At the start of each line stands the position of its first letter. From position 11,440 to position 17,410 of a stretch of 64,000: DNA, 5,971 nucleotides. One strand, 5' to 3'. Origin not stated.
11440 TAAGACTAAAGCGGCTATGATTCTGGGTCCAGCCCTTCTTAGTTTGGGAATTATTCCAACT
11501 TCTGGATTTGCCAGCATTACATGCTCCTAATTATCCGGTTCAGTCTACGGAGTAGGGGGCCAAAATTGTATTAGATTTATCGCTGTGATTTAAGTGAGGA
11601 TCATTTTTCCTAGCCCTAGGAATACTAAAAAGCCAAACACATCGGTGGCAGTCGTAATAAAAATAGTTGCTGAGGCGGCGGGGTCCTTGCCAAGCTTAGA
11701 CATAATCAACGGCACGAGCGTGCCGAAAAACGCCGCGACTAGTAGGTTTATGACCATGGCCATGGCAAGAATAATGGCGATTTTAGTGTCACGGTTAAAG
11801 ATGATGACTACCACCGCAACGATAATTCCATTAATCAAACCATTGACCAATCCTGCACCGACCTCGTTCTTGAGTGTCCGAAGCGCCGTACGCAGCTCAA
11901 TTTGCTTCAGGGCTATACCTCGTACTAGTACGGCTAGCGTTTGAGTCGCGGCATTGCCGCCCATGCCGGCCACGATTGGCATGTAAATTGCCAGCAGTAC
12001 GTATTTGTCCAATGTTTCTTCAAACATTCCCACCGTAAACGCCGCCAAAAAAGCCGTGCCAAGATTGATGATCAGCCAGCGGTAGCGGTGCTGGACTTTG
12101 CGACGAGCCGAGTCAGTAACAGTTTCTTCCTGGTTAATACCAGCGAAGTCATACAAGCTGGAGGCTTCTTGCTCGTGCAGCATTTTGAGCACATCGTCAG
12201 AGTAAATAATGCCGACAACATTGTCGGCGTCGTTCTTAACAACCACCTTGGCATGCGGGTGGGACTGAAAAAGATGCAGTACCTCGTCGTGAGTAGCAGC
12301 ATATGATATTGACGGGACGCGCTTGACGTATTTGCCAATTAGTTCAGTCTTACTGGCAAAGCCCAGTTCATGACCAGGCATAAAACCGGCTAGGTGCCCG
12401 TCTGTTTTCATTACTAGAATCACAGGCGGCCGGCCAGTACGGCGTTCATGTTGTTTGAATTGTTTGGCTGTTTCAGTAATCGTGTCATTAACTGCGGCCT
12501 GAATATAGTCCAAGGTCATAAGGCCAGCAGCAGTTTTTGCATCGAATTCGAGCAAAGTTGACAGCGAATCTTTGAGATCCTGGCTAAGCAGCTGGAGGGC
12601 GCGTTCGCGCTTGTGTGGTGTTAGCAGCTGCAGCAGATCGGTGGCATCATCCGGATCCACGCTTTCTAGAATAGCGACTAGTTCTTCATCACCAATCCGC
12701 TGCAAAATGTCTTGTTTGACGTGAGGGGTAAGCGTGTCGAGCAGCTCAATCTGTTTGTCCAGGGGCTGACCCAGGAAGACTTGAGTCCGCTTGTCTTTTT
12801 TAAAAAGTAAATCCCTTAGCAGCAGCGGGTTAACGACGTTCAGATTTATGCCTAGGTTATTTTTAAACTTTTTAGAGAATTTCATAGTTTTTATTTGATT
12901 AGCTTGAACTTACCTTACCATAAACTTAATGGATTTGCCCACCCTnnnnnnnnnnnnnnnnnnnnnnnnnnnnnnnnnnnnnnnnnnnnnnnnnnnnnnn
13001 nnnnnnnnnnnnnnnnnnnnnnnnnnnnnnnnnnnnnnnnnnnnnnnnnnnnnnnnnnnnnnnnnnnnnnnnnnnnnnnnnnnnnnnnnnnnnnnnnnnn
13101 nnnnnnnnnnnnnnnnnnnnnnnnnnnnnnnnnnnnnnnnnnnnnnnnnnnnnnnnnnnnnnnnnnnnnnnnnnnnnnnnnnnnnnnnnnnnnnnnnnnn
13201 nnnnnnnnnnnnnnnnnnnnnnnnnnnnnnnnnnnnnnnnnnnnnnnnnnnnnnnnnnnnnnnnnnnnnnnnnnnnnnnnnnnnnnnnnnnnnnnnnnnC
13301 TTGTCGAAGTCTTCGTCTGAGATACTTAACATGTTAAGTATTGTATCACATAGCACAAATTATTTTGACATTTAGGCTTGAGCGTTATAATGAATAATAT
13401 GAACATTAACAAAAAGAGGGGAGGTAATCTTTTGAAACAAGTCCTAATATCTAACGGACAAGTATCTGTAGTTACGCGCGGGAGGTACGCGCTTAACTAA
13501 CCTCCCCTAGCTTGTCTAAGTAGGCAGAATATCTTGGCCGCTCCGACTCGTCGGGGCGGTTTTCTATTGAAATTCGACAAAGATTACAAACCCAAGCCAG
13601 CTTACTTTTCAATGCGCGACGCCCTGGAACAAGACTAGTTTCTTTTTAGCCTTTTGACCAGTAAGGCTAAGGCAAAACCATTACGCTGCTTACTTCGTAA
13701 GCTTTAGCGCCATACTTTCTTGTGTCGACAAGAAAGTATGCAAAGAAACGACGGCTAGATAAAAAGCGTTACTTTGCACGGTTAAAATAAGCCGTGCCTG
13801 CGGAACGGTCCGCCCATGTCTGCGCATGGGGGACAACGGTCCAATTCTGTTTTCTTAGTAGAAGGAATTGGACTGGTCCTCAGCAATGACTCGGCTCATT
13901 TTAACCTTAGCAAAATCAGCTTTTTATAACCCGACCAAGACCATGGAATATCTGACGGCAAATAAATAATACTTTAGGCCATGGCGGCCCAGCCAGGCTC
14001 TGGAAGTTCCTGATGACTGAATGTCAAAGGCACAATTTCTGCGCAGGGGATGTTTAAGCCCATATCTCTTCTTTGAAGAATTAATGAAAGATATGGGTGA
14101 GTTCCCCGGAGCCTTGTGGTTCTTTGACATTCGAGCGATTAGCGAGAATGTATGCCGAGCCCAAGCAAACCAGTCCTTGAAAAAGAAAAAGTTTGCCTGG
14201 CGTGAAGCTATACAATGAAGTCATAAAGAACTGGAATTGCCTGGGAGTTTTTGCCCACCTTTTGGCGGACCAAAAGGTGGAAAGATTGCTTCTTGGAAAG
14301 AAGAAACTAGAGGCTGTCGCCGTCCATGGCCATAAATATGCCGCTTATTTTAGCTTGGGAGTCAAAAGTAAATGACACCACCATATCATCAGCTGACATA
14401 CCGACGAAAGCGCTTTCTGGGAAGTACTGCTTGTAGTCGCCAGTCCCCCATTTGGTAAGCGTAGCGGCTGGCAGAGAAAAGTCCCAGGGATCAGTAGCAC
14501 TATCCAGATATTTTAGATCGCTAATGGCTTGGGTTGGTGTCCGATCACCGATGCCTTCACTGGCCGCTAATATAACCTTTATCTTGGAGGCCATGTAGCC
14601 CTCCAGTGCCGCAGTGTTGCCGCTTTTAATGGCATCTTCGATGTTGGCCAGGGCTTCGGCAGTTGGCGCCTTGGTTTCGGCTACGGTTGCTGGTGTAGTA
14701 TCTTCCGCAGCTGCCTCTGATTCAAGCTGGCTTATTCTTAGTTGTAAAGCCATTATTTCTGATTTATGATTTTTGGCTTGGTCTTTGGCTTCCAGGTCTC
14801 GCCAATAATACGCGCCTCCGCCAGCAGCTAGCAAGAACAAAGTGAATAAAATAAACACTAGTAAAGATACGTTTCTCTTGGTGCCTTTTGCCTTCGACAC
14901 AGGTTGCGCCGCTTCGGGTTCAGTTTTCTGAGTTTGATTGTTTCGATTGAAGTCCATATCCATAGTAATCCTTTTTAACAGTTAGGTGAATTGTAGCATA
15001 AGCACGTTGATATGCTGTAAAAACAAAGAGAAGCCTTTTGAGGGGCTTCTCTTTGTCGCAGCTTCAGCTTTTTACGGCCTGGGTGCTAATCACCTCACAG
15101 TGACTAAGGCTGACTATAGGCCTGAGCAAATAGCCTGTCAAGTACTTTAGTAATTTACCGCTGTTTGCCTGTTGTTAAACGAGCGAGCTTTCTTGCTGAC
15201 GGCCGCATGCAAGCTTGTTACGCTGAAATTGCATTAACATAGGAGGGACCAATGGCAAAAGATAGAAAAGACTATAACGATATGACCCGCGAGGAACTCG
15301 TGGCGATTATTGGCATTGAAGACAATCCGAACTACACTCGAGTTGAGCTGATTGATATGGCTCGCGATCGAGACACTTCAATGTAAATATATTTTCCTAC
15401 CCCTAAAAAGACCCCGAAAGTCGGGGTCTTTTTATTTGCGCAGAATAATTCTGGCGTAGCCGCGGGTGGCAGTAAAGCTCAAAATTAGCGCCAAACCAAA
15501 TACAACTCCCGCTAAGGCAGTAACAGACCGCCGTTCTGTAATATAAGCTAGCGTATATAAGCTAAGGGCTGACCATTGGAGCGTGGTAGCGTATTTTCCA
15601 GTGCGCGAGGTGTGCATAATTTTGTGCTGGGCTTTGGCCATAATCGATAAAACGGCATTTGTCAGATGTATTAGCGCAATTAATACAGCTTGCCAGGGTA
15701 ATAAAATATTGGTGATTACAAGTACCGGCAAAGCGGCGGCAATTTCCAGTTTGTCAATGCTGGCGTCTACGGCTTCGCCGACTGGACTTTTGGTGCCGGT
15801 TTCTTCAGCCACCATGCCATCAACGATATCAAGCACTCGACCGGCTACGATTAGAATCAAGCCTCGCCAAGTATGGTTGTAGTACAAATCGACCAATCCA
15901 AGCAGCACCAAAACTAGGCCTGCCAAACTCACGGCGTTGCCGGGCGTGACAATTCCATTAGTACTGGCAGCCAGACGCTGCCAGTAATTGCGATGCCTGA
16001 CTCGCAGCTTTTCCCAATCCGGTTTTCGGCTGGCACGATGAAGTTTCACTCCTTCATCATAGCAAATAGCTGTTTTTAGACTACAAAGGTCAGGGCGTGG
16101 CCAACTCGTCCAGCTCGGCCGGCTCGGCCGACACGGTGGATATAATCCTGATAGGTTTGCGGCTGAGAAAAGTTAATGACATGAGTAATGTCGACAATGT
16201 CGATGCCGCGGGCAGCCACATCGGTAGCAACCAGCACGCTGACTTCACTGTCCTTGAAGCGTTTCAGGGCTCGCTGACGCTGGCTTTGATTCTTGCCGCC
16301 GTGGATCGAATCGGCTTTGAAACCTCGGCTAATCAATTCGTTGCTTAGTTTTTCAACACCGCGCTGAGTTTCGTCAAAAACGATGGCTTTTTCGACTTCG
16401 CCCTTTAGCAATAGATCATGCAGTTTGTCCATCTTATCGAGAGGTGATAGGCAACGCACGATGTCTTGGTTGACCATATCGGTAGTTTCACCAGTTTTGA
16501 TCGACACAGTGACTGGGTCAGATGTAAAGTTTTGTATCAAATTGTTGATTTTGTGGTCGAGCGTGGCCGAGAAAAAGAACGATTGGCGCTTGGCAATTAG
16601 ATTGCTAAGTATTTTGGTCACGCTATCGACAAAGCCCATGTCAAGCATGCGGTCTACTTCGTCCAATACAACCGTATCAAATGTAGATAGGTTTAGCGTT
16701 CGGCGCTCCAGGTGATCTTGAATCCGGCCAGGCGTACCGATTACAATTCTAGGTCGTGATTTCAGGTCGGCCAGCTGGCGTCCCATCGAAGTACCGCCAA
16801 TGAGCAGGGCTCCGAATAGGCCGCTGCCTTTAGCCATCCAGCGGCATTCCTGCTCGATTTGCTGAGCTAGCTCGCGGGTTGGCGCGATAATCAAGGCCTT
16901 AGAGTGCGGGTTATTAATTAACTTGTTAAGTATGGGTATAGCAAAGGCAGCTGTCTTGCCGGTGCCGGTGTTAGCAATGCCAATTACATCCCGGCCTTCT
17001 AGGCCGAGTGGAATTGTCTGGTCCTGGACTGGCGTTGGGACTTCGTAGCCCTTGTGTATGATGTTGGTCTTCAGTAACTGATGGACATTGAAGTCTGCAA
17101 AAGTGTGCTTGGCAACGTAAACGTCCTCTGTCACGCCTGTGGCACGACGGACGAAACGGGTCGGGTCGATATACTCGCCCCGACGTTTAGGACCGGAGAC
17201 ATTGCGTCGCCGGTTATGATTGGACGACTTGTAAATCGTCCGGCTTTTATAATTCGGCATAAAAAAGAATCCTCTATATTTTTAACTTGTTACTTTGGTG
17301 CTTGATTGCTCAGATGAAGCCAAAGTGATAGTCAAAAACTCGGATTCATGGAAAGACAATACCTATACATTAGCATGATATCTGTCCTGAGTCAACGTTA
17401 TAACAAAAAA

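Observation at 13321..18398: Shared 22-bp palindromic operator links the MarR regulator to a zincin-like peptidase gene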

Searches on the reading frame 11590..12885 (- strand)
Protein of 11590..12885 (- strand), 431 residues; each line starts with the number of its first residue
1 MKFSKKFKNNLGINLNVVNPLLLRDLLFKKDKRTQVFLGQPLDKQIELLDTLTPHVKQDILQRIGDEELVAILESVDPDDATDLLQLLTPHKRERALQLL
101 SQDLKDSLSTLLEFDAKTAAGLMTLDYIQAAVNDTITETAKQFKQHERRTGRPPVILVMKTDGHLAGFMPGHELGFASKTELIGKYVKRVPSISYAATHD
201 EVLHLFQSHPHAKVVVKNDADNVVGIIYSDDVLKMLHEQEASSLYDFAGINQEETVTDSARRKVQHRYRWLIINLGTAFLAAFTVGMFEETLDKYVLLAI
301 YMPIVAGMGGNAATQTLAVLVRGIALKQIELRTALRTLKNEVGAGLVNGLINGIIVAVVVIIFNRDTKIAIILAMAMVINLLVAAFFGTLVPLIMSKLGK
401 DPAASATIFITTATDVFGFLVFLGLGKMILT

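Call 7: search_protein_families(library=pfam, proteins=[window:11590-12885:-])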
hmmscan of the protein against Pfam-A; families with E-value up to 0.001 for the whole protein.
window:11590-12885:- (431 aa): 3 families
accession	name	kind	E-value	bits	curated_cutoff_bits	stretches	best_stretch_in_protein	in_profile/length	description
PF01769.21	MgtE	-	8.8e-33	113.7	27.6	1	302-425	1-125/125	Divalent cation transporter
PF03448.22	MgtE_N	-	9.6e-14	52.2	25.9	1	29-115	14-100/102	MgtE intracellular N domain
PF00571.33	CBS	-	1.6e-08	35.2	24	1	188-237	7-56/57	CBS domain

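Call 59: search_protein_families(library=ncbifam, proteins=[window:11590-12885:-], max_evalue=0.001)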
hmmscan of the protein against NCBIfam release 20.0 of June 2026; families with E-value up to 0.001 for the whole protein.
window:11590-12885:- (431 aa): 2 families
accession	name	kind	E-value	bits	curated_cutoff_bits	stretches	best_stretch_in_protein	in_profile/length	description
TIGR00400.1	mgtE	equivalog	8.5e-64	215.9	232.75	1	37-430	51-447/450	magnesium transporter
TIGR01302.1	IMP_dehydrog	equivalog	0.00092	18.2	481.5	0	126-242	89-206/450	IMP dehydrogenase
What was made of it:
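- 11590..12885 (-): mgtE (Mg2+/divalent-cation channel), 60 nt downstream of the Zincin_1 gene; possibly co-transcribed. PF01769, PF03448 and PF00571 (call 7); TIGR00400 215.9 bits, just below its 232.75 cut-off (call 59).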

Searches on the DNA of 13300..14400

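Call 9: search_rna_families(source=window, start=13300, end=14400, threshold=evalue, max_evalue=1, show_alignments=2)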
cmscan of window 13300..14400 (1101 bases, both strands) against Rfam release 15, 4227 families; matches with E-value up to 1: 0.
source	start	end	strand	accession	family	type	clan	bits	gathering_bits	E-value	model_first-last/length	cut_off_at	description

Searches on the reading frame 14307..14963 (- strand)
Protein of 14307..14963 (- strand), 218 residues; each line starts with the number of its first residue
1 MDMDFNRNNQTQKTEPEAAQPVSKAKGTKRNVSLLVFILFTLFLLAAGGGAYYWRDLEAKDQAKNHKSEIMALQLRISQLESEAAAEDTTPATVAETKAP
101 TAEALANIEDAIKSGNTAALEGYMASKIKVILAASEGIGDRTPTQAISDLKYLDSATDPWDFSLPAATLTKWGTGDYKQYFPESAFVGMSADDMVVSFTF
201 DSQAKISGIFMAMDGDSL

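Call 7: search_protein_families(library=pfam, proteins=[window:14307-14963:-])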
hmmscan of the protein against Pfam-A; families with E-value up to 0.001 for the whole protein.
window:14307-14963:- (218 aa): 0 families

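Call 59: search_protein_families(library=ncbifam, proteins=[window:14307-14963:-], max_evalue=0.001)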
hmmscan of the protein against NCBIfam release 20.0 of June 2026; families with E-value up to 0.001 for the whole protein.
window:14307-14963:- (218 aa): 1 family
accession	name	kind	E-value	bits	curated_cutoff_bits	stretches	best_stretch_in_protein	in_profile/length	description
NF008173.0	PRK10920.1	equivalog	0.00036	19.7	313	1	10-103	13-102/390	uroporphyrinogen-III C-methyltransferase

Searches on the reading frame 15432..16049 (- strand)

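Call 7: search_protein_families(library=pfam, proteins=[window:15432-16049:-])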
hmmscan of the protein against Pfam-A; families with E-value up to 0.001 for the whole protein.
window:15432-16049:- (205 aa): 1 family
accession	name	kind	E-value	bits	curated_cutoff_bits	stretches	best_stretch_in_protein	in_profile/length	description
PF01066.26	CDP-OH_P_transf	-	1.5e-16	61.6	22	1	38-190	5-149/152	CDP-alcohol phosphatidyltransferase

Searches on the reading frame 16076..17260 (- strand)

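Call 7: search_protein_families(library=pfam, proteins=[window:16076-17260:-])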
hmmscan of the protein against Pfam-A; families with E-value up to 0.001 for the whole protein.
window:16076-17260:- (394 aa): 3 families
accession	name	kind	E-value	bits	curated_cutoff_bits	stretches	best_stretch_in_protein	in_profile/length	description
PF00270.35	DEAD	-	4.7e-49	166.8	26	1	76-240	1-166/167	DEAD/DEAH box helicase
PF00271.37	Helicase_C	-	3.3e-33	114.7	23.5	1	275-384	1-110/110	Helicase conserved C-terminal domain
PF04851.21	ResIII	-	3.9e-11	43.6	22.5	1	96-234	30-162/164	Type III restriction enzyme, res subunit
